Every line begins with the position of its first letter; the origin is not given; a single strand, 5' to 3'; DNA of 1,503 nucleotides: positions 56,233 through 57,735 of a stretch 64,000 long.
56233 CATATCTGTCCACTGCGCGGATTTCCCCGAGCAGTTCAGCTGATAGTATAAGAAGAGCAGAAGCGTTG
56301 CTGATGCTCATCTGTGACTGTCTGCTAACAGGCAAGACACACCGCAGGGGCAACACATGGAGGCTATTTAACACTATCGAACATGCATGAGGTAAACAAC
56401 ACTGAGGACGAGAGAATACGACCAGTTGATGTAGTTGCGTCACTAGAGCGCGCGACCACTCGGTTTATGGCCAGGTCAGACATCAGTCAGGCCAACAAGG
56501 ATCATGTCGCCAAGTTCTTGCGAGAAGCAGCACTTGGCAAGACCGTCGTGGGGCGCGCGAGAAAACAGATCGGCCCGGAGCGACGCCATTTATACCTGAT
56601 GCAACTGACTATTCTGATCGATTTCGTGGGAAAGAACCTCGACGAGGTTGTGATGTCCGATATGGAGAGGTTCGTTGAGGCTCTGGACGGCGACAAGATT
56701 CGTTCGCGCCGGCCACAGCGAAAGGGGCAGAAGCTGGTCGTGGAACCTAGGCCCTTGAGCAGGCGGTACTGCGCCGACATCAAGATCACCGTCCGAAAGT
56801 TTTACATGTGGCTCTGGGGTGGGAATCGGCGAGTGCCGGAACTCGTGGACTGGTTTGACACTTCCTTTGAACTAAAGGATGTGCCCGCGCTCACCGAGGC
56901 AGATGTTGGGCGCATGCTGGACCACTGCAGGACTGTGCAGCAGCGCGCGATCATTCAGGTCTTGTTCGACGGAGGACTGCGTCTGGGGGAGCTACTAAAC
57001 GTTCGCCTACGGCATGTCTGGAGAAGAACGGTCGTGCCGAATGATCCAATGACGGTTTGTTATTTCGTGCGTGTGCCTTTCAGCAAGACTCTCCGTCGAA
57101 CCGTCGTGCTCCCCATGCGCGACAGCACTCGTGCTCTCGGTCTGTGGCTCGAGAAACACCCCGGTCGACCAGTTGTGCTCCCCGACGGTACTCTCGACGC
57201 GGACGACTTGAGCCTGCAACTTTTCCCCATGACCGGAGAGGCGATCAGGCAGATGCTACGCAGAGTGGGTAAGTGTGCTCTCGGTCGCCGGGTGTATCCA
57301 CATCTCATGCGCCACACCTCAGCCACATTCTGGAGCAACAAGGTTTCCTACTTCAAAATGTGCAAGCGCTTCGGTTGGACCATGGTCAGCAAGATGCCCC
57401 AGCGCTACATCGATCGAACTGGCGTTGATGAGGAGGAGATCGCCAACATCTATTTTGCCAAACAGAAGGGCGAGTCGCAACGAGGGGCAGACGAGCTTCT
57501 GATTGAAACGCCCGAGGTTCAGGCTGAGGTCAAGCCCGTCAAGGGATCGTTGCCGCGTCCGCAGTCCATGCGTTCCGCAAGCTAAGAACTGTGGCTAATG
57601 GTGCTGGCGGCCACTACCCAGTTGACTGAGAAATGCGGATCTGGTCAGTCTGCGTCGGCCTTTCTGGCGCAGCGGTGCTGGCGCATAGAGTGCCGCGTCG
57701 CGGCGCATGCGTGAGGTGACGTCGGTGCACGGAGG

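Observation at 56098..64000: Abrupt 30% to 60% GC switch exactly at a tRNA-Leu gene, followed by an intact tyrosine integrase and a ParB-like gene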

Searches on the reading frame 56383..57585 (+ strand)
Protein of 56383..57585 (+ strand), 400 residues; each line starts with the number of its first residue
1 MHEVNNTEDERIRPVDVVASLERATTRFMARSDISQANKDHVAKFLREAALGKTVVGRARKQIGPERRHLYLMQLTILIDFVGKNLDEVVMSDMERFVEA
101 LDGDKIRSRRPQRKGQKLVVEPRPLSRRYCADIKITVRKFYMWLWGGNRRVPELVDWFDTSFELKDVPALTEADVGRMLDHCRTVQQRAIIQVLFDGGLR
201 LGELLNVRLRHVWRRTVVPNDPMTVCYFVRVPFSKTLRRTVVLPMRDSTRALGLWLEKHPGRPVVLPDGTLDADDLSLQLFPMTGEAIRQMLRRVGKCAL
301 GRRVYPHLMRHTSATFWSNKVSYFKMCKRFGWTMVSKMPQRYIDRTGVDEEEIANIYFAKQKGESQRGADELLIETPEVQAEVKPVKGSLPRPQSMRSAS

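Call 7: search_protein_families(library=pfam, proteins=[window:56383-57585:+], max_evalue=0.01)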
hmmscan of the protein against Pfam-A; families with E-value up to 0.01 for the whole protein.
window:56383-57585:+ (400 aa): 1 family
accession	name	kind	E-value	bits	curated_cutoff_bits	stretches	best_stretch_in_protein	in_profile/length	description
PF00589.27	Phage_integrase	-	2.1e-08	34.6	27.1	1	170-344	3-167/172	Phage integrase family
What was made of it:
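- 56383..57585 (+): Tyrosine recombinase (integrase), 400 aa, intact. NCBI MEK6909173.1 is a 372-aa call of the same gene. PF00589 at E 2e-8 (call 7).
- Checked: Integrase: 56383-57585 (+), 400 aa, PF00589 at E 2e-8 (call 7).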

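Call 8: find_encoding_contigs(protein=window:56383-57585:+, flank=10000, max_places=10)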
Protein window:56383-57585:+ (400 aa): 3 contigs read that carry it; 1 place shown.
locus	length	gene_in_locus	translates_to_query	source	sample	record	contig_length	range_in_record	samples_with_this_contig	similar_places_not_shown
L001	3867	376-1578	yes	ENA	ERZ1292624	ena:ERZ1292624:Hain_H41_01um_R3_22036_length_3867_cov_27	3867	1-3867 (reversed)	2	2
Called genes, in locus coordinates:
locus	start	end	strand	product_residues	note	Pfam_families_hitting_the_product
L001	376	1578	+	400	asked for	PF00589:Phage_integrase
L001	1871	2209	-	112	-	-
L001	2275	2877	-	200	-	-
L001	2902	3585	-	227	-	-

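Call 20: find_homologous_proteins(query=window:56383-57585:+, max_evalue=0.001)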
Query window:56383-57585:+ (400 aa): 115 proteins with E <= 0.001 among 8000 candidates.
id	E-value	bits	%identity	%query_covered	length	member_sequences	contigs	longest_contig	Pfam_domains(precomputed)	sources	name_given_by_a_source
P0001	1.6e-250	849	100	93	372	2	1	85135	PF00589.28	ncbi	ncbi:MAG: site-specific integrase [Nanoarchaeota archaeon]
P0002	2.6e-175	601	72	90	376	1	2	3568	PF00589.28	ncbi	-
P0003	3.5e-174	597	70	92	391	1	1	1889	PF00589.28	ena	-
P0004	1.2e-164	566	69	90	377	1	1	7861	PF00589.28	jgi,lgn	-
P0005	2.2e-136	473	59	88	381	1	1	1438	PF00589.28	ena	-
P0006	8.4e-132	458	54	95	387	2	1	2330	PF00589.28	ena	-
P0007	8.6e-131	455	58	89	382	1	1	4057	PF00589.28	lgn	-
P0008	1.3e-130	454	58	88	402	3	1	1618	PF00589.28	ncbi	-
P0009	2.9e-130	453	54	92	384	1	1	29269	PF00589.28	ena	-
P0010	7.7e-130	451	56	88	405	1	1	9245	PF00589.28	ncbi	-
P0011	2.2e-129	450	57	90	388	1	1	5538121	PF00589.28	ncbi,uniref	ncbi:tyrosine-type recombinase/integrase [Fontivita pretiosa]|uniref:tyrosine-type recombinase/integ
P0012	2.3e-129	450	54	97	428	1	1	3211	PF00589.28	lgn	-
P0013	5.5e-128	445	54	91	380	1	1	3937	PF00589.28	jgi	jgi:integrase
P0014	7.9e-128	445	57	88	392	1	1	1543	PF00589.28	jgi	jgi:integrase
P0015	9.0e-128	445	56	91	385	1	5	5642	PF00589.28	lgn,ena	-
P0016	4.8e-125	436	55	88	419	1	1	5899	PF00589.28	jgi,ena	-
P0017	6.4e-125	435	54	90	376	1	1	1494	PF00589.28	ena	-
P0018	1.0e-124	434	55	92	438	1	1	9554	PF00589.28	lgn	-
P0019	1.9e-124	434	56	88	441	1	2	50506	PF00589.28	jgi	jgi:integrase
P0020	4.7e-124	432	54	92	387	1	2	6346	PF00589.28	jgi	jgi:integrase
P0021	9.9e-124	431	55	89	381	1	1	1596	PF00589.28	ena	-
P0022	2.6e-123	430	55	88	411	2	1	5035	PF00589.28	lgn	-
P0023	5.1e-122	426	55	89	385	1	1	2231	PF00589.28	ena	-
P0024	6.6e-122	425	54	90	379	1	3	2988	PF00589.28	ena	-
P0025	7.2e-122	425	55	85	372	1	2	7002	PF00589.28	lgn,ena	-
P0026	1.1e-121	425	53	90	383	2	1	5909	PF00589.28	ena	-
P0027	1.4e-121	424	54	96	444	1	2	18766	PF00589.28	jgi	jgi:integrase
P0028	1.8e-121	424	58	87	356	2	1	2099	PF00589.28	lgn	-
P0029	2.3e-121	424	53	89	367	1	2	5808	PF00589.28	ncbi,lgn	-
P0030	4.5e-121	423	53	88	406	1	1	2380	PF00589.28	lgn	-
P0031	5.9e-121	422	52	94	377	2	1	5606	PF00589.28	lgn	-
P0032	6.5e-121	422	51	94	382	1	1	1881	PF00589.28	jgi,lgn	-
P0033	1.2e-120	421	53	90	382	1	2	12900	PF00589.28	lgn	-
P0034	2.9e-120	420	52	95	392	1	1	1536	PF00589.28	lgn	-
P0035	1.3e-119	418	56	85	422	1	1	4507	PF00589.28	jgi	jgi:integrase/recombinase XerD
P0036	2.7e-119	417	52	91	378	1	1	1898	PF00589.28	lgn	-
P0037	3.2e-119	416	56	83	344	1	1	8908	PF00589.28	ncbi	-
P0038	5.3e-119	416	54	87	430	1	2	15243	PF00589.28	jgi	-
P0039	8.3e-119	415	53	91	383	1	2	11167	PF00589.28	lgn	-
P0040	1.1e-118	415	54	91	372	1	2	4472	PF00589.28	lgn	-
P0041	2.6e-118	413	53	90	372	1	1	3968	PF00589.28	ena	-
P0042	1.4e-117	411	51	88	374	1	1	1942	PF00589.28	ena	-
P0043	1.8e-117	411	52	90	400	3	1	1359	PF00589.28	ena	-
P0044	1.9e-117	411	53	91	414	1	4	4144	PF00589.28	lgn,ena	-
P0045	4.5e-117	409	56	88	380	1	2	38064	PF00589.28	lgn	-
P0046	5.1e-117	409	50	95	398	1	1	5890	PF00589.28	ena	-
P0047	5.2e-117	409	51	87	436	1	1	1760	PF00589.28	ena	-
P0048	9.2e-117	408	52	91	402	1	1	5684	PF00589.28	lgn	-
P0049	2.0e-116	407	54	88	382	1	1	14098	PF00589.28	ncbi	-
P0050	1.6e-115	404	51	93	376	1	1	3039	PF00589.28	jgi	jgi:integrase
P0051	4.5e-115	403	50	88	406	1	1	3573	PF00589.28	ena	-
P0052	6.6e-115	402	51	94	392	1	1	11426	PF00589.28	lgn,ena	-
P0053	1.6e-114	401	51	90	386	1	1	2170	PF00589.28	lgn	-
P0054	2.6e-114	400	50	93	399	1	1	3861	PF00589.28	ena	-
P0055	6.0e-114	399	53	88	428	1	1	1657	PF00589.28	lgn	-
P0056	1.1e-113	398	51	91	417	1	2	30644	PF00589.28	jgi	jgi:site-specific recombinase XerD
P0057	7.8e-113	395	48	97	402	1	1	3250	PF00589.28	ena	-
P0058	8.7e-113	395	49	93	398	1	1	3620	PF00589.28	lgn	-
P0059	2.0e-112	394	51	94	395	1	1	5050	PF00589.28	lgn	-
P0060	2.3e-112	394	49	91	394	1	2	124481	PF00589.28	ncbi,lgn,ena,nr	ncbi:MAG: site-specific integrase [Phycisphaerales bacterium]|nr:site-specific integrase [Phycisphae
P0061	6.1e-112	392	49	93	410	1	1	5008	PF00589.28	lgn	-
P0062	7.1e-112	392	52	92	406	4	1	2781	PF22720.2,PF00589.28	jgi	jgi:integrase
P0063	8.9e-112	392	51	94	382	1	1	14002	PF00589.28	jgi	jgi:integrase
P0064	9.1e-112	392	52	83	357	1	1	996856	PF00589.28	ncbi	-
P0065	1.8e-111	391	52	86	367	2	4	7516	PF00589.28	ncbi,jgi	jgi:integrase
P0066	3.2e-111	390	51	88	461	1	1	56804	PF00589.28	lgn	-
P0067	4.8e-111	389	51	88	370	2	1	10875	PF00589.28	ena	-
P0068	1.1e-110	388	49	95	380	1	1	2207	PF00589.28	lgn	-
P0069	1.6e-110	388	51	87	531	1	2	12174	PF00589.28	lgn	-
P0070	3.5e-110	387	54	84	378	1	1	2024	PF00589.28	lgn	-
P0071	9.0e-110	385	51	90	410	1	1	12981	PF00589.28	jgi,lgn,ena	-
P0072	4.3e-109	383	50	88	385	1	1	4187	PF00589.28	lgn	-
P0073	1.7e-108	381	49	91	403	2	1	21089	PF00589.28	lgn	-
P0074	5.0e-108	380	57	73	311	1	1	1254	PF00589.28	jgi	jgi:integrase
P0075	4.1e-107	377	48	92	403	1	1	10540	PF00589.28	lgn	-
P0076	2.0e-106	374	53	84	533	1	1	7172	PF00589.28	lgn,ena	-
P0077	9.6e-105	369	50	88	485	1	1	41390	PF00589.28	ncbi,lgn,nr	ncbi:tyrosine-type recombinase/integrase [Candidatus Woesearchaeota archaeon]|nr:tyrosine-type recom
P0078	9.2e-104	366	47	96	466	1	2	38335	PF00589.28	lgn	-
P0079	2.3e-102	361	50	86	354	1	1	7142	PF00589.28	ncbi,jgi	jgi:integrase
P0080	2.8e-102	361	44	96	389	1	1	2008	PF00589.28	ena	-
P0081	1.2e-101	359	54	75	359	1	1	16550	PF00589.28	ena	-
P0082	6.7e-101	356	48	88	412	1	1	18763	PF00589.28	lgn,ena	-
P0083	6.7e-99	350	48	87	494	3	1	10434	PF00589.28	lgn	-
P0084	1.4e-98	349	49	86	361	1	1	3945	PF00589.28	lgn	-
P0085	1.4e-96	342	46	84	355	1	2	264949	PF00589.28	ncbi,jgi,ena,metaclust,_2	metaclust:\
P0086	3.1e-84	301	49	71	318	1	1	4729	PF00589.28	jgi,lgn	jgi:site-specific recombinase XerD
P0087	8.7e-69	250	40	89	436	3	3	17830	PF00589.28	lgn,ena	-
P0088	2.6e-67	246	49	54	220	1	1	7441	PF00589.28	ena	-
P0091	8.4e-63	231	42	84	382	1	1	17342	PF00589.28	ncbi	ncbi:MAG: site-specific integrase [archaeon]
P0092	8.4e-63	231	38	89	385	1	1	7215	PF00589.28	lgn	-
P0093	1.8e-62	230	40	84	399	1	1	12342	PF00589.28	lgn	-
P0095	2.1e-57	213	52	46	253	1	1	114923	PF00589.28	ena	-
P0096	2.2e-57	213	39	80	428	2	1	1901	PF00589.28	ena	-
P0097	3.9e-55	205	37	84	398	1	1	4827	PF00589.28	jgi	jgi:integrase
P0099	3.2e-52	196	36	90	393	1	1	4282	PF00589.28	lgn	-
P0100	1.9e-51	193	34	90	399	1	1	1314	PF00589.28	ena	-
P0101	3.0e-51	193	34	90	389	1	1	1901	PF00589.28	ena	-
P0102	3.0e-51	193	34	90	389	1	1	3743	PF00589.28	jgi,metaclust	metaclust:\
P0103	3.4e-51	192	35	86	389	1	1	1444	PF00589.28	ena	-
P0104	3.4e-51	192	35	86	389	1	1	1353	PF00589.28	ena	-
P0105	3.4e-51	192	35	86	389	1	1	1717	PF00589.28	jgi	-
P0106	5.6e-51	192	33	93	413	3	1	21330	PF00589.28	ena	-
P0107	6.8e-51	191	34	86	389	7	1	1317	PF13495.13,PF00589.28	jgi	-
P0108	6.1e-49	185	35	81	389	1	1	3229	PF00589.28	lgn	-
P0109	7.7e-48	181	32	93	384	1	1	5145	PF00589.28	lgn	-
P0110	2.7e-45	173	33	86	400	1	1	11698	PF00589.28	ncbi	-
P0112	1.8e-43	167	33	87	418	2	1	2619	PF00589.28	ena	-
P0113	1.4e-42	164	33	80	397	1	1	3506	PF00589.28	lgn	-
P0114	8.0e-42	162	31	88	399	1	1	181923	PF00589.28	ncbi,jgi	-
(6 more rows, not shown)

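Call 21: find_encoding_contigs(protein=P0001, flank=10000, max_places=5)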
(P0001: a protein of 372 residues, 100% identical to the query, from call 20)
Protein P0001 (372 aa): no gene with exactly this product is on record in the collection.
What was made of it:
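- Tried and rejected: Fetching the source contig through the NCBI integrase protein failed (call 21).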

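Call 22: find_encoding_contigs(protein=P0077, flank=10000, max_places=5)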
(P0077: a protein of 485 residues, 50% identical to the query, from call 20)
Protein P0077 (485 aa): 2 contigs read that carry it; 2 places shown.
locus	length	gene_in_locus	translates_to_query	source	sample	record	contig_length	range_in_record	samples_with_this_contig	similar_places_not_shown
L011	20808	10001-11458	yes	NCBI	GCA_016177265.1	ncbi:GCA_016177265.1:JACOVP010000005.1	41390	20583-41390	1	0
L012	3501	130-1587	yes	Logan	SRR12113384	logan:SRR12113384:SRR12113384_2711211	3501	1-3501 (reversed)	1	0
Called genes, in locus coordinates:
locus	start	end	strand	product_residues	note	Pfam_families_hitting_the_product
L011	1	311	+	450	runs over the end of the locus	PF02629:CoA_binding, PF13380:CoA_binding_2, PF13607:Succ_CoA_lig, PF00549:Ligase_CoA (faint), PF19045:Ligase_CoA_2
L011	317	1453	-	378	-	PF02812:ELFV_dehydrog_N, PF00208:ELFV_dehydrog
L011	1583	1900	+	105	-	-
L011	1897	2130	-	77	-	-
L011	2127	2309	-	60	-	-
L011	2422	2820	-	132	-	PF07884:VKOR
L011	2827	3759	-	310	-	PF01266:DAO (faint), PF03486:HI0933_like (faint), PF07992:Pyr_redox_2, PF13738:Pyr_redox_3, PF00070:Pyr_redox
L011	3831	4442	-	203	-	-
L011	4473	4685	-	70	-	PF14354:Lar_restr_allev (weak)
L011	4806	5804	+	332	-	PF02661:Fic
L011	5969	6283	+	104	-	PF14325:DUF4383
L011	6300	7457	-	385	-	PF00155:Aminotran_1_2, PF01041:DegT_DnrJ_EryC1 (weak)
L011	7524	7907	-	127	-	-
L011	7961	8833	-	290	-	-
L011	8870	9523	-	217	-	PF00265:TK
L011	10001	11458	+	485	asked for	PF00589:Phage_integrase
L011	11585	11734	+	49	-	-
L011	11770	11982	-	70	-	-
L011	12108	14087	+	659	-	PF01935:DUF87 (weak)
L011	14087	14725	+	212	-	-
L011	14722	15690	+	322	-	-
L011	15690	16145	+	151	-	-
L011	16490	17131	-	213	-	PF00239:Resolvase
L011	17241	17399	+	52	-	-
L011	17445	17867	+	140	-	-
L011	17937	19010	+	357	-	-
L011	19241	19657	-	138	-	-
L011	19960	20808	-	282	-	PF06550:SPP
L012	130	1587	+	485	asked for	PF00589:Phage_integrase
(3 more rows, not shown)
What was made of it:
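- A second DPANN genome carries a similar high-GC tract (call 22).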

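Call 33: find_related_loci(query=A2, collection=genome_contigs, flank=10000)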
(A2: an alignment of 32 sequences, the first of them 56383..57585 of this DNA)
Query A2 (400 aa) in genome_contigs; peptide patterns used: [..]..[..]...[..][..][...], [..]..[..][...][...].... (x = any residue, [..] = any of these).
99 stretches matched a pattern; 74 encode a relative of the query (tblastn E <= 1e-3); 74 distinct loci.
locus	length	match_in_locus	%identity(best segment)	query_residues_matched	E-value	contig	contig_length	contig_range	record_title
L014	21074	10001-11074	57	20-378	2e-132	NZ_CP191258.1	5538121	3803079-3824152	Fontivita pretiosa strain B-254 chromosome, complete genome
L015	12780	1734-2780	54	22-372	5e-119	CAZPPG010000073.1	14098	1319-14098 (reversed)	MAG TPA_asm: uncultured Phycisphaeraceae bacterium isolate binchicken_co235_38 genome assembly, contig: NODE_10571_lengt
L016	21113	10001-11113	49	8-372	4e-116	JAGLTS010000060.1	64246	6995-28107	MAG: Phycisphaerales bacterium isolate RS_11_12 ZL20.bin.12.fa_60, whole genome shotgun sequence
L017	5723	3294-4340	52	18-362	5e-116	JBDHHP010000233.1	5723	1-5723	MAG: Gemmatimonadota bacterium isolate M8-62_Bin_211 M8-62_Bin_211_scaffold_84279, whole genome shotgun sequence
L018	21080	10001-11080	50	8-370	9e-116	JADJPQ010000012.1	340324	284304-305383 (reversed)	MAG: Planctomycetota bacterium isolate Fred_18-Q3-R57-64_BATAC.530 tig00009034-10-3400310, whole genome shotgun sequence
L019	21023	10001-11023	52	21-361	5e-112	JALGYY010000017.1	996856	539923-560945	MAG: bacterium isolate LQ108M_Bin_12 LQ108M_Bin_12_scaffold_12, whole genome shotgun sequence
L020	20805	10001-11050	50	8-357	8e-107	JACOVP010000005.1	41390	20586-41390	MAG: Candidatus Woesearchaeota archaeon isolate NC_groundwater_103_Ag_S-0.1um_41_78 S_p1_S3_170907_scaffold_222525, whol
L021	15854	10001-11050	47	9-357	2e-102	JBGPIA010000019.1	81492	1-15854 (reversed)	MAG: Candidatus Krumholzibacteriia bacterium isolate OBJ_0618_7090110_345 k141_8818006_length_81492_cov_26.9973, whole g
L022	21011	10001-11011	46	23-359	5e-100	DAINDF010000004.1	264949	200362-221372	MAG TPA_asm: Phycisphaerales bacterium isolate CTOTU46463 NODE_14_length_264949_cov_8.785412, whole genome shotgun seque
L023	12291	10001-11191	51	6-400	8e-121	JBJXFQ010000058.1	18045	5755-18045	MAG: Phycisphaerales bacterium isolate F1F2.bin.430 k127_3384979, whole genome shotgun sequence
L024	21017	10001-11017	49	20-357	8e-105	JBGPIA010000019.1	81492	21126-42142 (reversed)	MAG: Candidatus Krumholzibacteriia bacterium isolate OBJ_0618_7090110_345 k141_8818006_length_81492_cov_26.9973, whole g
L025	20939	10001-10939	39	22-361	3e-75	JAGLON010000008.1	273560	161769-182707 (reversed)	MAG: Candidatus Zixiibacteriota bacterium isolate RS_7_36 ROV157_7.bin.36.fa_8, whole genome shotgun sequence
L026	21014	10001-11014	38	2-361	5e-75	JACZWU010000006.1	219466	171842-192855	MAG: Candidatus Zixiibacteriota bacterium isolate B21T1B10 B21T1B10_NODE13, whole genome shotgun sequence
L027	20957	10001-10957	39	21-367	4e-75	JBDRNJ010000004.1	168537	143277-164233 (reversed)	MAG: bacterium isolate MEGAHIT-group-1.882 k141_12374796, whole genome shotgun sequence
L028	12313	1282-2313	39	8-374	3e-73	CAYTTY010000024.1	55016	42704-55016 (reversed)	MAG TPA_asm: uncultured Ignavibacteria bacterium isolate SRP141376_co2_295 genome assembly, contig: NODE_1453_length_550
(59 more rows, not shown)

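Call 39: find_encoding_contigs(protein=P0004, flank=10000, max_places=5)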
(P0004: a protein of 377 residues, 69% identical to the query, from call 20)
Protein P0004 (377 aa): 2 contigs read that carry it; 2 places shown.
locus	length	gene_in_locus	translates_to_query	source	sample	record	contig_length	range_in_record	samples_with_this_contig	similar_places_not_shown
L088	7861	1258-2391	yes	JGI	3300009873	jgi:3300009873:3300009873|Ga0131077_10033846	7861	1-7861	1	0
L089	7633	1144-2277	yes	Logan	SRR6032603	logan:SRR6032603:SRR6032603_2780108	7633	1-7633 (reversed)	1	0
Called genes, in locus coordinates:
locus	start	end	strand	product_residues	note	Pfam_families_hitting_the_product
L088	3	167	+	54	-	?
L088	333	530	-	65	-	-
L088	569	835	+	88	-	-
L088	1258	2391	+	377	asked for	PF00589:Phage_integrase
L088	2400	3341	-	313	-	-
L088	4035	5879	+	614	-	PF13229:Beta_helix (faint)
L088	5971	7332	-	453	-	-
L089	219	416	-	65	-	-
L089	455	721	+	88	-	-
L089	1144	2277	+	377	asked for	PF00589:Phage_integrase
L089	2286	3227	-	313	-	-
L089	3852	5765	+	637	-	PF13229:Beta_helix (faint)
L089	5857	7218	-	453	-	-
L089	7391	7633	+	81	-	?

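Call 40: find_encoding_contigs(protein=P0002, flank=10000, max_places=5)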
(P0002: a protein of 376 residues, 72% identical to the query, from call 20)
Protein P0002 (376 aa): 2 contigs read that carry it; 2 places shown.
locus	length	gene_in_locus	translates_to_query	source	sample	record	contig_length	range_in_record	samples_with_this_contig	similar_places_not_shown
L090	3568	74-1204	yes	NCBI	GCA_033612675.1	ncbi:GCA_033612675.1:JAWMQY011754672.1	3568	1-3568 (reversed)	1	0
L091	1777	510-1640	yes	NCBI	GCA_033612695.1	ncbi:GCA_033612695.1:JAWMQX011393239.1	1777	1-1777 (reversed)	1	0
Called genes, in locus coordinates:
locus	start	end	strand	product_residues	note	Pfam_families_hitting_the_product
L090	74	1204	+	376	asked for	PF00589:Phage_integrase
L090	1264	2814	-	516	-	PF13007:LZ_Tnp_IS66 (weak), PF13005:zf-IS66, PF03050:DDE_Tnp_IS66, PF13817:DDE_Tnp_IS66_C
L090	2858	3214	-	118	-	PF05717:TnpB_IS66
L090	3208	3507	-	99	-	-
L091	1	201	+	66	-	?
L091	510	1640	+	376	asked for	PF00589:Phage_integrase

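Call 49: find_related_loci(query=window:56383-57585:+, collection=metagenome_contigs, flank=6000)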
Query window:56383-57585:+ (400 aa) in metagenome_contigs; peptide patterns used: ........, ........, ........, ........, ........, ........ (x = any residue, [..] = any of these).
29 stretches matched a pattern, but none encodes a relative of the query by tblastn (E <= 1e-3).

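Call 50: find_related_loci(query=A2, collection=viral_contigs, flank=6000)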
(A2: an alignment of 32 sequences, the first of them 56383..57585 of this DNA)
Query A2 (400 aa) in viral_contigs; peptide patterns used: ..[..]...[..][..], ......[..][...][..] (x = any residue, [..] = any of these).
27 stretches matched a pattern, but none encodes a relative of the query by tblastn (E <= 1e-3).
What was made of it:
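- On Provirus: No relative of the integrase was found in IMG/VR (call 50).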

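Call 52: search_protein_families(library=ncbifam, proteins=[window:56383-57585:+], max_evalue=0.01)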
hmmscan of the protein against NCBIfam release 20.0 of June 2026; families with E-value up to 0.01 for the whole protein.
window:56383-57585:+ (400 aa): 6 families
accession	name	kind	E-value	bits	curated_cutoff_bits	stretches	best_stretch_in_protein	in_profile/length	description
NF040815.2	recomb_XerA_Arch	equivalog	1.9e-13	50.6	220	1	70-212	19-139/263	site-specific tyrosine recombinase/integron integrase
NF001399.0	PRK00283.1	subfamily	1.2e-08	34.6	279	1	124-316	67-254/300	tyrosine recombinase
TIGR02224.1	recomb_XerC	equivalog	7.1e-08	32.2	335.15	1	136-317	72-249/295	tyrosine recombinase XerC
TIGR02225.1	recomb_XerD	equivalog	1.4e-06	27.8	329.6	1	125-315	58-244/290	site-specific tyrosine recombinase XerD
NF003462.0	PRK05084.1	equivalog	0.00088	18.1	267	0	188-212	198-222/360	tyrosine recombinase XerS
TIGR02249.1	integrase_gron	subfamily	0.0053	16.1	265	0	168-212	99-143/315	integron integrase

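Call 56: find_encoding_contigs(protein=P0003, flank=5000, max_places=5)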
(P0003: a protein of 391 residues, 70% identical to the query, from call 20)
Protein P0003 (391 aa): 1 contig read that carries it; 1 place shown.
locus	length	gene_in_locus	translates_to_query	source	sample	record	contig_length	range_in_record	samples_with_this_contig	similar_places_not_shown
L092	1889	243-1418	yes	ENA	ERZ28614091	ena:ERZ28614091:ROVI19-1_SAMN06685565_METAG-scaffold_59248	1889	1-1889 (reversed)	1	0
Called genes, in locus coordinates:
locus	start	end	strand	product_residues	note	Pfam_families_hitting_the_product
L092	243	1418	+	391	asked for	PF00589:Phage_integrase (weak)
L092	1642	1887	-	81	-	?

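Call 57: find_encoding_contigs(protein=P0007, flank=5000, max_places=5)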
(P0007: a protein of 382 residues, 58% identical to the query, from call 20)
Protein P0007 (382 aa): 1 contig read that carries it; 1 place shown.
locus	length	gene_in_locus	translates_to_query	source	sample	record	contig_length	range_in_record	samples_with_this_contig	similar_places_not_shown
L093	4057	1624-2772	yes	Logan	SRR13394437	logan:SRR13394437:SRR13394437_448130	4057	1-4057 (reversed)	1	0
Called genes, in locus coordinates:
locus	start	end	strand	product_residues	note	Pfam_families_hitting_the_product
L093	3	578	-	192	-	?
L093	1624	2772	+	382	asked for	PF00589:Phage_integrase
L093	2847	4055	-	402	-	?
